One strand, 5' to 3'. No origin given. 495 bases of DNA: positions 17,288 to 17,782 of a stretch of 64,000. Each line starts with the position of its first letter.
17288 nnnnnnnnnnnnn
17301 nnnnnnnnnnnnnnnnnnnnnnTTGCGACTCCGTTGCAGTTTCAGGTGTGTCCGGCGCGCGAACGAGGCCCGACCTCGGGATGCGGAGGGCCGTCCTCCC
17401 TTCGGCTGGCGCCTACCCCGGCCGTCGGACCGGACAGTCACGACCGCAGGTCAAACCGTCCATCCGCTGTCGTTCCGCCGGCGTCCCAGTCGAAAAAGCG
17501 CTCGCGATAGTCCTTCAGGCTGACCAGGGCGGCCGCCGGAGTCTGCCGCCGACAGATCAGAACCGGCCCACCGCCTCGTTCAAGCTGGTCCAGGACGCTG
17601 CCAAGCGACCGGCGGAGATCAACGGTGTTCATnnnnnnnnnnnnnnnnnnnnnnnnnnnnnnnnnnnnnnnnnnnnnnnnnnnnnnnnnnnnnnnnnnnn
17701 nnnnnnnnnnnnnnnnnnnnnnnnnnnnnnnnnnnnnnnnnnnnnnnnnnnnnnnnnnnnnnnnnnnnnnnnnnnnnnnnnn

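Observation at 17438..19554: Two translationally coupled paralogous tyrosine recombinases, the second reading in frame into a Phd/YefM-like module, placed at one end of the putative invertible segment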

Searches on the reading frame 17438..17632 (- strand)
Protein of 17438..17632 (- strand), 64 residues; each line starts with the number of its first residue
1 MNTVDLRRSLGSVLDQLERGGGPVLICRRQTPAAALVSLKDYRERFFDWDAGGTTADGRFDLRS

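Call 5: search_protein_families(library=pfam, proteins=[window:17438-17632:-], max_evalue=0.1)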
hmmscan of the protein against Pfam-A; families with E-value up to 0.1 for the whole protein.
window:17438-17632:- (64 aa): 1 family
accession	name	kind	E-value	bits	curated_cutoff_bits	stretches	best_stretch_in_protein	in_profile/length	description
PF02604.26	PhdYeFM_antitox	-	1.6e-07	31.4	29.8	1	5-43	8-46/74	Antitoxin Phd_YefM, type II toxin-antitoxin system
